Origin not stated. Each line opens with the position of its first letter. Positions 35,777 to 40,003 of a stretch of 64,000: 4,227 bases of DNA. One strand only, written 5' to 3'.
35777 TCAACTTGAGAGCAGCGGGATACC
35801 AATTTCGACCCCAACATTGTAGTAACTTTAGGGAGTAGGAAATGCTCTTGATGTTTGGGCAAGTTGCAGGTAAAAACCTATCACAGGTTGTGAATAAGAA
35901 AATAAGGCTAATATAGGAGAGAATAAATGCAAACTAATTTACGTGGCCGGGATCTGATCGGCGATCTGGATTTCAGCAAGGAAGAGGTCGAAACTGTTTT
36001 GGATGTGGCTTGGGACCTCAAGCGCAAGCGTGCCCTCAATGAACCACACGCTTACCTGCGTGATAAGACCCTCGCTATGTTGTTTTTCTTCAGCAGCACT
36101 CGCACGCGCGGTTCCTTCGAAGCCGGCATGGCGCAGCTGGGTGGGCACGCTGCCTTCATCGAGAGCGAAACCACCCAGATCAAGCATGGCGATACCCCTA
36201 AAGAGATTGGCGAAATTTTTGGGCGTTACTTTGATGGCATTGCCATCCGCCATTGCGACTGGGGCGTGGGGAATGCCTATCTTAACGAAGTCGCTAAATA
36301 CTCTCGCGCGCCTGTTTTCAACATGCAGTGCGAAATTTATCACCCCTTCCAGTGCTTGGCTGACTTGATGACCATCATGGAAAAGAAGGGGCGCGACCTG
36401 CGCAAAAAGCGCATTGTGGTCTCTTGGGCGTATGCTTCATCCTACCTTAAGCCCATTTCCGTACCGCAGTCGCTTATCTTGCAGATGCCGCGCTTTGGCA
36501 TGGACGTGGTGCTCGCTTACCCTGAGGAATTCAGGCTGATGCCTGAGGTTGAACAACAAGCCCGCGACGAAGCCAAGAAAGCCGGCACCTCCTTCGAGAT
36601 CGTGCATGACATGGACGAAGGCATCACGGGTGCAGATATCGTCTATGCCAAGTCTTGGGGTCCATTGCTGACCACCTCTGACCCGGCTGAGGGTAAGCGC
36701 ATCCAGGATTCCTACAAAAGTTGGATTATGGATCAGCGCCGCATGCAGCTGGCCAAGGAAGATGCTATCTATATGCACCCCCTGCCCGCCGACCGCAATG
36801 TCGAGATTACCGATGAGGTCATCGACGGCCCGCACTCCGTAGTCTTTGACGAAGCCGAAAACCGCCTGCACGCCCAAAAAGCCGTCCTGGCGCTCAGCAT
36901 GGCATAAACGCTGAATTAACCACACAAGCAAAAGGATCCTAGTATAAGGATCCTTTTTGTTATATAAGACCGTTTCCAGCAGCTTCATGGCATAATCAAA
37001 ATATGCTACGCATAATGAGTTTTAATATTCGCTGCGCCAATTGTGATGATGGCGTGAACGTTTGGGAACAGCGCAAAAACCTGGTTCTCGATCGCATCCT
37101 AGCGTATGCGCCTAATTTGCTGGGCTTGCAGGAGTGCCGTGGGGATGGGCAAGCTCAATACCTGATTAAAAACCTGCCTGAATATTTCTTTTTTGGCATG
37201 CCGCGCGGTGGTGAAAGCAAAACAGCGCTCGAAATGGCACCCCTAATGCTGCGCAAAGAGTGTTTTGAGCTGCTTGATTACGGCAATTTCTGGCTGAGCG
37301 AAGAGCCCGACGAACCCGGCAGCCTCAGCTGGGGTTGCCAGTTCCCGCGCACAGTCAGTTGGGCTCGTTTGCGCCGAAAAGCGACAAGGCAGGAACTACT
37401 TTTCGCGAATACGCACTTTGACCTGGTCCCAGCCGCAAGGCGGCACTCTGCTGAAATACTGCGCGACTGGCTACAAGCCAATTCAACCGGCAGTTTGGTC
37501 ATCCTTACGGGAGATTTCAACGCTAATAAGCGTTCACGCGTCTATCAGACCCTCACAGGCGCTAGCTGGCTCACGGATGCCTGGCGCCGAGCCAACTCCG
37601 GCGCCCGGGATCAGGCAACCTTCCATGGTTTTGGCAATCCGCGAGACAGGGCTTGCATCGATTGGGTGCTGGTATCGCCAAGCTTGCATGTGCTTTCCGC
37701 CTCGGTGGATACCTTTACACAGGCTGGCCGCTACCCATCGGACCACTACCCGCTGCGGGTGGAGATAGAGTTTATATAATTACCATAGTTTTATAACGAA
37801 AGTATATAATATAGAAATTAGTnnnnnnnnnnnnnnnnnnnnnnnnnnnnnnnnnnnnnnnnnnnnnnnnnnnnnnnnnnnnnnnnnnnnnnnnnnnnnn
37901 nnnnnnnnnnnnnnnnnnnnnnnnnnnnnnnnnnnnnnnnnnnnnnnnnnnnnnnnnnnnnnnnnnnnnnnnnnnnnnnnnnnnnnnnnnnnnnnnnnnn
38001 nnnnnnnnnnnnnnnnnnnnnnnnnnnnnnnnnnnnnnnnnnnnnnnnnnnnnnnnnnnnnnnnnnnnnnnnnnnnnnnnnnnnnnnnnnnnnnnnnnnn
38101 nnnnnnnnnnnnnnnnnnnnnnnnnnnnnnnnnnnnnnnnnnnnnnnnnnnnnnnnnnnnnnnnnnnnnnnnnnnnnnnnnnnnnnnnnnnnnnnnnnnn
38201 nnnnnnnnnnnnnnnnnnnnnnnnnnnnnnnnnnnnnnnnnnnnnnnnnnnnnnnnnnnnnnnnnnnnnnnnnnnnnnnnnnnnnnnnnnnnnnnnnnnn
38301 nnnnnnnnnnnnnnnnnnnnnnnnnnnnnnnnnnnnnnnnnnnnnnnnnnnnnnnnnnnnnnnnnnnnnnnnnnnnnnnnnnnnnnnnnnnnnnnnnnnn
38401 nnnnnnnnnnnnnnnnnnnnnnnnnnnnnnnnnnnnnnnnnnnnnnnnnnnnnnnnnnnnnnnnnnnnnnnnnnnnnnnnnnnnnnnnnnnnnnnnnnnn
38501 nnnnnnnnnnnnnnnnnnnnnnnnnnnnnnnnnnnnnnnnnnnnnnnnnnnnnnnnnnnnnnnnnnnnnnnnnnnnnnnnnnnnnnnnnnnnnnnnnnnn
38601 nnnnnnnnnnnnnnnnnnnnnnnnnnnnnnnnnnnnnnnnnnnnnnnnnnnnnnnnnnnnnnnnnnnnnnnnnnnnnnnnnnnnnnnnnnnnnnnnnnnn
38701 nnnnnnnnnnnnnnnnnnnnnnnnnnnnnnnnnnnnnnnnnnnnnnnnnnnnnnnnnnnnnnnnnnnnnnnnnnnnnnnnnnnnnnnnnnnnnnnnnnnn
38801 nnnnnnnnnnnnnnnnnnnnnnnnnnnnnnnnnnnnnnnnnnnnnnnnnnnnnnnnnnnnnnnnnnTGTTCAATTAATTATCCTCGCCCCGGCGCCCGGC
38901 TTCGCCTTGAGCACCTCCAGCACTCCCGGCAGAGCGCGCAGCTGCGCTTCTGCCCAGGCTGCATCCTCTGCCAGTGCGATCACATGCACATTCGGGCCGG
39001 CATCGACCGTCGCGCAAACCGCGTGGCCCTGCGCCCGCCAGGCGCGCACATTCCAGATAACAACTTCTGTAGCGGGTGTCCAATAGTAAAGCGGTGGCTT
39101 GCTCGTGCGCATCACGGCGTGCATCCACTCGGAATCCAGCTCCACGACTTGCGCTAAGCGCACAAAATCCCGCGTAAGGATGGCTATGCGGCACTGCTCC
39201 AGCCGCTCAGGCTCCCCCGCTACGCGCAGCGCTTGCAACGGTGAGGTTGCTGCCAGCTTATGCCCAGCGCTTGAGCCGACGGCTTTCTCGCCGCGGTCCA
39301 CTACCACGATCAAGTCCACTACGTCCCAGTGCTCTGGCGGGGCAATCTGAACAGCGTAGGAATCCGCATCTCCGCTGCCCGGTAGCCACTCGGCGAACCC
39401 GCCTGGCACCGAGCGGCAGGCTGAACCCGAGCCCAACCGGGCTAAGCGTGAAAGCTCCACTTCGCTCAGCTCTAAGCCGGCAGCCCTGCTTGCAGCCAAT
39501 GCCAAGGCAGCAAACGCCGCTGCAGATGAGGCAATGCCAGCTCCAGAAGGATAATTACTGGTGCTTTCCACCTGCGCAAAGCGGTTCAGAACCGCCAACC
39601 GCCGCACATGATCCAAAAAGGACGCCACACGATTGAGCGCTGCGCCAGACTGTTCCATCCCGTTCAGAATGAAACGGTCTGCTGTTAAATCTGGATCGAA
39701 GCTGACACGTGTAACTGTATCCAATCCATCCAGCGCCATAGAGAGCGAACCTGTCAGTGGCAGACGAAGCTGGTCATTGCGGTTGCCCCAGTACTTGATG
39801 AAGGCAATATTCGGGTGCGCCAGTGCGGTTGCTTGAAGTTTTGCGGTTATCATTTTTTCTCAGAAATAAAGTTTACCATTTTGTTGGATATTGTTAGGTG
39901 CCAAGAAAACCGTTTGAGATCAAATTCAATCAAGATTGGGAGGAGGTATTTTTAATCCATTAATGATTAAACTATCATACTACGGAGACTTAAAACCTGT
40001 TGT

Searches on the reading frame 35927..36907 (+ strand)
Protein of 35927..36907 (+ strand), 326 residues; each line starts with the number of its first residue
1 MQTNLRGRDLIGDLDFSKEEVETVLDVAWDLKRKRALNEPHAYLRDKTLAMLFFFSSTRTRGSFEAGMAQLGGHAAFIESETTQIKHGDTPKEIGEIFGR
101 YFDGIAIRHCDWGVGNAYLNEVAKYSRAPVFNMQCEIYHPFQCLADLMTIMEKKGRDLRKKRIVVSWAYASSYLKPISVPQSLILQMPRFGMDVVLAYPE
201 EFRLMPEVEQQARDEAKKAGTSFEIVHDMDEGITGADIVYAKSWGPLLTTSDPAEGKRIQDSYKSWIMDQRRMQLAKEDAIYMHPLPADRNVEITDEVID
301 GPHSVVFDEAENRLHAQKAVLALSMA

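Call 42: search_protein_families(library=pfam, proteins=[window:35927-36907:+], max_evalue=0.0001)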
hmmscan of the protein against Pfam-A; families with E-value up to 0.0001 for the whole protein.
window:35927-36907:+ (326 aa): 2 families
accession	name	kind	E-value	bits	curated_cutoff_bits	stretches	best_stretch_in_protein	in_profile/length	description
PF02729.26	OTCace_N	-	1.3e-38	132.8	29.9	1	8-152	1-148/148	Aspartate/ornithine carbamoyltransferase, carbamoyl-P binding domain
PF00185.30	OTCace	-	8.7e-38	130.3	29.4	1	179-323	15-156/157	Aspartate/ornithine carbamoyltransferase, Asp/Orn binding domain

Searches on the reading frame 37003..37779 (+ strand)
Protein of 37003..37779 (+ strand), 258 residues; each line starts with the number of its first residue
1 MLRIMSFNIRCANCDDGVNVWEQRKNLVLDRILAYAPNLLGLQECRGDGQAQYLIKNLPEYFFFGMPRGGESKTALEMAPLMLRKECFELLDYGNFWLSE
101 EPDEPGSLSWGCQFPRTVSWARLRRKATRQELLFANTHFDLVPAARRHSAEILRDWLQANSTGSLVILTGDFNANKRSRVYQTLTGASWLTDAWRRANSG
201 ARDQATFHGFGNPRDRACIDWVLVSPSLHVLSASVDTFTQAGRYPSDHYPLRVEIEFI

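Call 43: search_protein_families(library=pfam, proteins=[window:37003-37779:+], max_evalue=0.0001)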
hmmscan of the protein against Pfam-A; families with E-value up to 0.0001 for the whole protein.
window:37003-37779:+ (258 aa): 1 family
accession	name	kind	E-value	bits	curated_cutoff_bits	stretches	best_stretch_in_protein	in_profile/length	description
PF03372.29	Exo_endo_phos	-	5.9e-15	56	24.5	1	5-248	1-225/225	Endonuclease/Exonuclease/phosphatase family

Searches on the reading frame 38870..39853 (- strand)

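Call 43: search_protein_families(library=pfam, proteins=[window:38870-39853:-], max_evalue=0.0001)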
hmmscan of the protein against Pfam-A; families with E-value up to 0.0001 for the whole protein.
window:38870-39853:- (327 aa): 3 families
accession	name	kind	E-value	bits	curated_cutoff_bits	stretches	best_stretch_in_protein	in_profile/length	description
PF22700.2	MVD-like_N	-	9.3e-59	198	27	1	12-167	1-157/157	Diphosphomevalonate decarboxylase-like N-terminal domain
PF18376.6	MDD_C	-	4.1e-18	66.3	23.2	1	181-299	2-124/186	Mevalonate 5-diphosphate decarboxylase C-terminal domain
PF00288.32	GHMP_kinases_N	-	4e-10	40.2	22.3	1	82-153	9-77/87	GHMP kinases N terminal domain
